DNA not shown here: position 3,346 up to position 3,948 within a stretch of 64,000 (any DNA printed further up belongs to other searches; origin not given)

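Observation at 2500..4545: Stand-alone BRCT-domain protein and Cys4 zinc-ribbon micro-ORF between two opposed serine recombinases with res-like palindromes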

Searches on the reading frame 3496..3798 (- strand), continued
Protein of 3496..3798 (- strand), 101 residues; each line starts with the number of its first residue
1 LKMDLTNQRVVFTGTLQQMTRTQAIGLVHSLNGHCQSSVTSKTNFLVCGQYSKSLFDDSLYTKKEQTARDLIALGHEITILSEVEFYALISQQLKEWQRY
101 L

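Call 86: search_protein_families(library=pfam, proteins=[P0079, P0080, P0090, P0140, P0126, P0130, P0056, P0057, P0086, P0036], max_evalue=0.001)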
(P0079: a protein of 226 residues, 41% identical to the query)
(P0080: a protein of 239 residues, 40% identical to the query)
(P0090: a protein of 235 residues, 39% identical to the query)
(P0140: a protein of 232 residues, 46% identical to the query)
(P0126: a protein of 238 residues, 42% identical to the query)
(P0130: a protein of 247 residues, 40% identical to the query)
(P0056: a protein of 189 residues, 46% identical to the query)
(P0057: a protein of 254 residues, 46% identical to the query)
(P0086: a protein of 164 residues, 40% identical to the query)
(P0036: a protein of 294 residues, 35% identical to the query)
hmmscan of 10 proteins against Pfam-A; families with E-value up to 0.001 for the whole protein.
P0079 (226 aa): 2 families
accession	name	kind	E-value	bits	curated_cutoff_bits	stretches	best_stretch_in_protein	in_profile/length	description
PF00929.31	RNase_T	-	1e-13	52.6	24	1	1-94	63-164/164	Exonuclease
PF00533.33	BRCT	-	1.3e-07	32.1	21.3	1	144-205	11-64/78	BRCA1 C Terminus (BRCT) domain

P0080 (239 aa): 3 families
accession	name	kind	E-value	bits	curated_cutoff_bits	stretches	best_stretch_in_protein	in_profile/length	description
PF00929.31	RNase_T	-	1e-19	72.1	24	1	1-105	56-164/164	Exonuclease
PF00533.33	BRCT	-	5.8e-08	33.3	21.3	1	144-202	2-52/78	BRCA1 C Terminus (BRCT) domain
PF21762.3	DEDDh_C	-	0.00035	21.2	27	1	30-106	109-186/188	DNA polymerase III subunit epsilon-like, C-terminal domain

P0090 (235 aa): 1 family
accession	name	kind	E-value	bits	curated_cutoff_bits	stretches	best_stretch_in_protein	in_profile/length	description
PF00533.33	BRCT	-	1.1e-08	35.6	21.3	1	141-208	3-62/78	BRCA1 C Terminus (BRCT) domain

P0140 (232 aa): 3 families
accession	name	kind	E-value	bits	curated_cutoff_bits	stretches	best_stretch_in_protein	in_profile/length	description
PF00929.31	RNase_T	-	7.1e-16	59.6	24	1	1-96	63-161/164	Exonuclease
PF00533.33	BRCT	-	5.6e-08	33.3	21.3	1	142-200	3-61/78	BRCA1 C Terminus (BRCT) domain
PF21762.3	DEDDh_C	-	6.2e-05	23.7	27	1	22-99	108-185/188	DNA polymerase III subunit epsilon-like, C-terminal domain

P0126 (238 aa): 1 family
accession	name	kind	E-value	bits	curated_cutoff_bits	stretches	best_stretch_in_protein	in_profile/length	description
PF00533.33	BRCT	-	0.00013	22.5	21.3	1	150-194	8-51/78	BRCA1 C Terminus (BRCT) domain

P0130 (247 aa): 1 family
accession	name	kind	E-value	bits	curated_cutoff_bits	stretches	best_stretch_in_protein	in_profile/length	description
PF00533.33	BRCT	-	1.8e-06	28.5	21.3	1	158-221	4-60/78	BRCA1 C Terminus (BRCT) domain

P0056 (189 aa): 1 family
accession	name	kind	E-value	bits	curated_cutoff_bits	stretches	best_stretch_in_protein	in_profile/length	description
PF00533.33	BRCT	-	2.2e-06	28.2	21.3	1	99-156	3-52/78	BRCA1 C Terminus (BRCT) domain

P0057 (254 aa): 2 families
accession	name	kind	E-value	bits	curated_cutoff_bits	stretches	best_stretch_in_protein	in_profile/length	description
PF00533.33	BRCT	-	2e-08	34.8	21.3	1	94-160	3-61/78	BRCA1 C Terminus (BRCT) domain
PF00929.31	RNase_T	-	0.00015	22.8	24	1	5-54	114-163/164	Exonuclease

P0086 (164 aa): 1 family
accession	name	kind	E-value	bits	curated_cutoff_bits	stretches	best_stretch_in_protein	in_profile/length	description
PF00533.33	BRCT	-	4.3e-06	27.3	21.3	1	74-136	3-58/78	BRCA1 C Terminus (BRCT) domain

P0036 (294 aa): 2 families
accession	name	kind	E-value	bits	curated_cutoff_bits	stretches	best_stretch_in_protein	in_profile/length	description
PF00533.33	BRCT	-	3.8e-11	43.5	21.3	1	76-146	4-66/78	BRCA1 C Terminus (BRCT) domain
PF12738.14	PTCB-BRCT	-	0.00022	21.6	22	0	85-146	5-56/63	twin BRCT domain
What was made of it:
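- No resolvase-BRCT fusion was found among 10 longer relatives (call 86).
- Tried and rejected: Ten 160-300-aa relatives were RNase_T-BRCT or BRCT-only proteins (call 86).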

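Call 89: find_encoding_contigs(protein=P0051, flank=4000, max_places=2)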
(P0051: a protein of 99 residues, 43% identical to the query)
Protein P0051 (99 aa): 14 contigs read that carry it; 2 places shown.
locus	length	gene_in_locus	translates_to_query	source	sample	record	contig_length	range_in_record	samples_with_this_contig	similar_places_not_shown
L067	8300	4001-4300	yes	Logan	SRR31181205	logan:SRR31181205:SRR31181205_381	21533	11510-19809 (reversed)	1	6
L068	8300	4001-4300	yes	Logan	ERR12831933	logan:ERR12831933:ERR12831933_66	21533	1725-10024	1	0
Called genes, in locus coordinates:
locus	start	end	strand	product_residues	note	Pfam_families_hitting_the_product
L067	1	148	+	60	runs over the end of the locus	-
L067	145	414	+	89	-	-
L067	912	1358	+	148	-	PF21983:NikA-like, PF05713:MobC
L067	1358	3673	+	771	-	PF03432:Relaxase, PF20874:Relaxase_M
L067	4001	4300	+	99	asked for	PF00533:BRCT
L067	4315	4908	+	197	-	PF00239:Resolvase, PF02796:HTH_7 (weak)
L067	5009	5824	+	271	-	PF00142:Fer4_NifH (faint), PF01656:CbiA, PF02374:ArsA_ATPase, PF06564:CBP_BcsQ (weak), PF09140:MipZ (faint), PF10609:ParA (faint), PF13614:AAA_31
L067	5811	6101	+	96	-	-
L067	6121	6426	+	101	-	-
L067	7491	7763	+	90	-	-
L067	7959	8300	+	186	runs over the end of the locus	PF12687:DUF3801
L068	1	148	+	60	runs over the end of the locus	-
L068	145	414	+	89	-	-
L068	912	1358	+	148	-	PF21983:NikA-like, PF05713:MobC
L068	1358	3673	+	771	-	PF03432:Relaxase, PF20874:Relaxase_M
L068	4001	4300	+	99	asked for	PF00533:BRCT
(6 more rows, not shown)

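Call 90: find_encoding_contigs(protein=P0066, flank=4000, max_places=2)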
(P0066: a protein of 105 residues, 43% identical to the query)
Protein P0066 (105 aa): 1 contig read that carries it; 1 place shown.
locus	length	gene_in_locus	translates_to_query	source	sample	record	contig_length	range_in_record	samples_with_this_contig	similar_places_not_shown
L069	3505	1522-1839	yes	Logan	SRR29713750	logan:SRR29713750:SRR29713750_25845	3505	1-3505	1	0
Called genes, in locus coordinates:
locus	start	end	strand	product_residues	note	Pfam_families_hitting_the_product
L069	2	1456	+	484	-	?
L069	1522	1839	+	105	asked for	PF00533:BRCT (weak)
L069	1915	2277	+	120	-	-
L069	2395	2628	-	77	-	-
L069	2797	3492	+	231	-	-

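Call 91: find_encoding_contigs(protein=P0076, flank=4000, max_places=2)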
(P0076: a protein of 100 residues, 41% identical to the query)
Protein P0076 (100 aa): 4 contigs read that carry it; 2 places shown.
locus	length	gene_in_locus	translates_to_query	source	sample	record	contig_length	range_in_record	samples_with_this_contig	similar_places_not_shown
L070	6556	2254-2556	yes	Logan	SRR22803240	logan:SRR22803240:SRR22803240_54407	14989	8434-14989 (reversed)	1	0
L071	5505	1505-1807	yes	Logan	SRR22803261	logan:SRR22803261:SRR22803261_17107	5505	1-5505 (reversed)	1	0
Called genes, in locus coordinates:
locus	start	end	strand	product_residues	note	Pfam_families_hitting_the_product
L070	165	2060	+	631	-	PF00488:MutS_V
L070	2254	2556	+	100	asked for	-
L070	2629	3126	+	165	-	PF00857:Isochorismatase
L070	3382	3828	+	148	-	PF19848:DUF6323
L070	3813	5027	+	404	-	PF19677:DUF6179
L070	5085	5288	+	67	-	PF00834:Ribul_P_3_epim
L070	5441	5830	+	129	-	PF00106:adh_short, PF13561:adh_short_C2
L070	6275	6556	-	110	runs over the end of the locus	-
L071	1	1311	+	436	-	?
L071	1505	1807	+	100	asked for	-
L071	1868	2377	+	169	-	PF00857:Isochorismatase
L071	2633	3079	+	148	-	PF19848:DUF6323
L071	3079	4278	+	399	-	PF19677:DUF6179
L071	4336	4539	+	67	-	PF00834:Ribul_P_3_epim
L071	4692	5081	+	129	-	PF00106:adh_short, PF13561:adh_short_C2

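Call 92: find_encoding_contigs(protein=P0089, flank=4000, max_places=2)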
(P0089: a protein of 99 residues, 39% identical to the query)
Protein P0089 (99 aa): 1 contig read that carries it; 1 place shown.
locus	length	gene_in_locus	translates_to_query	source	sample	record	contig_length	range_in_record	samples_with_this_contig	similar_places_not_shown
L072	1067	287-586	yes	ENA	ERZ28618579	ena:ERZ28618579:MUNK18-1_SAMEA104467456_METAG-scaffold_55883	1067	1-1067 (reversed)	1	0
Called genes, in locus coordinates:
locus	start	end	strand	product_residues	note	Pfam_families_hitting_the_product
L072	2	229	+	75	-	?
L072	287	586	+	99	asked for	PF00533:BRCT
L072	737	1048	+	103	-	-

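Call 99: search_protein_families(library=phrogs, proteins=[window:3496-3798:-, L051:7340-7534:+, L051:7805-8119:+], max_evalue=0.01)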
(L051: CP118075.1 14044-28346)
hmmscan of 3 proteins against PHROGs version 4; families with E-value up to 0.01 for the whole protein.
window:3496-3798:- (101 aa): 4 families
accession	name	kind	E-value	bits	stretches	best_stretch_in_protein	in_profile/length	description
phrog_3989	-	unknown function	6.1e-10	39.8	1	3-92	205-294/296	-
phrog_2561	-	DNA, RNA and nucleotide metabolism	1.6e-06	29.4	1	7-91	91-161/167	DNA ligase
phrog_3498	-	DNA, RNA and nucleotide metabolism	2.9e-06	28.3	1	6-66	179-238/256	NAD-dependent DNA ligase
phrog_3869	-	DNA, RNA and nucleotide metabolism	4.1e-06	26.6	1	4-53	580-629/656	NAD-dependent DNA ligase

L051:7340-7534:+ (65 aa): 0 families

L051:7805-8119:+ (105 aa): 2 families
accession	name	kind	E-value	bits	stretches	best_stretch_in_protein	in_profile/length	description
phrog_8801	-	unknown function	0.00015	23.3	1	52-100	33-90/94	-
phrog_11767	-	unknown function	0.0031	18.8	1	60-101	44-85/89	-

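Call 103: search_dna_similar(query=L067:4001-4297:+, collection=plasmids, mode=protein, max_rows=40, rows=spread, max_evalue=0.000001)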
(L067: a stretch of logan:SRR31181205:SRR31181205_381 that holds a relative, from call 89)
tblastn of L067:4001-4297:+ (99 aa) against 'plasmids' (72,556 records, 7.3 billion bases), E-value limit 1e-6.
Records with a match: 497; places in all: 565; records where one place covers at least 80% of the query: 485.
Best place of each record, by identity: <60% 497.
By first word of the organism name: Enterococcus 286; Lactococcus 183; Ligilactobacillus 12; Lactiplantibacillus 9; Staphylococcus 3; Hymenobacter 3; Vagococcus 1.
By predicted mobility (MOB-suite, as given by PLSDB): mobilizable 221; non-mobilizable 150; conjugative 126.
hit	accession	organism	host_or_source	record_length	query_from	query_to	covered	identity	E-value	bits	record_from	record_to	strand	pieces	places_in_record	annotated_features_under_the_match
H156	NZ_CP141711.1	Lactococcus garvieae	Micropterus salmoides,cell culture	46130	3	99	98%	56.7%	1e-24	102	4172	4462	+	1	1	BRCT domain-containing protein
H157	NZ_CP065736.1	Lactococcus lactis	-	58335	3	99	98%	53.6%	4e-24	101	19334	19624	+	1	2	BRCT domain-containing protein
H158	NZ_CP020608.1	Lactococcus lactis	cell culture,10 weeks old Samso 45+ ...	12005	3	99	98%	53.6%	3e-23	99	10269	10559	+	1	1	none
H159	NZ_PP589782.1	Lactococcus sp.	Bacterial culture,Dairy environment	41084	3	99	98%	52.6%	2e-23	99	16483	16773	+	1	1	BRCT domain-containing protein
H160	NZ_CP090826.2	Lactococcus lactis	cell culture,Cork University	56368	3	99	98%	52.6%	4e-23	99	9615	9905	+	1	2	BRCT domain-containing protein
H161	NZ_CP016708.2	Lactococcus cremoris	Single cell,Dairy fermentation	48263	3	99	98%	52.6%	5e-23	98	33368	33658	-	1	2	BRCT domain-containing protein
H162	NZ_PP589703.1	Lactococcus sp.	Bacterial culture,Dairy environment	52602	3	99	98%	52.6%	3e-22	96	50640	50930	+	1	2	none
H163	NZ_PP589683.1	Lactococcus sp.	Bacterial culture,Dairy environment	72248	3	99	98%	50.5%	4e-22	96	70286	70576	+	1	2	BRCT domain-containing protein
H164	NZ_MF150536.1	Lactococcus lactis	-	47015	3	98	97%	50.0%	9e-22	95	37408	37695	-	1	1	BRCT domain-containing protein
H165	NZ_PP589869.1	Lactococcus sp.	Bacterial culture,Dairy environment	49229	3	98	97%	50.0%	9e-22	95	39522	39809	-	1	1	BRCT domain-containing protein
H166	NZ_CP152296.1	Lactococcus lactis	single cell,pickle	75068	3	98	97%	50.0%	9e-22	95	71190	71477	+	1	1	BRCT domain-containing protein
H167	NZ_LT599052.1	Lactococcus lactis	-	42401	3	98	97%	49.0%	6e-21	92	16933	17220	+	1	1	BRCT domain-containing protein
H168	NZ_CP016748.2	Lactococcus cremoris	Single cell,Dairy fermentation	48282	3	99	98%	47.4%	5e-19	87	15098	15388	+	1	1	BRCT domain-containing protein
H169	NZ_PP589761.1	Lactococcus sp.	Bacterial culture,Dairy environment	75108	3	99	98%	47.4%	5e-19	87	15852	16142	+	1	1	BRCT domain-containing protein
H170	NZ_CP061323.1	Lactococcus lactis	butter,butter starter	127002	3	99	98%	47.4%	5e-19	87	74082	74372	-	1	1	BRCT domain-containing protein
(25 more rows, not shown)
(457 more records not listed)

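Call 105: search_protein_families(library=pfam, proteins=[L051:9876-10118:+], max_evalue=0.01)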
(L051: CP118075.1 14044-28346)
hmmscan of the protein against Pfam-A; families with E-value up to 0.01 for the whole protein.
L051:9876-10118:+ (81 aa): 0 families
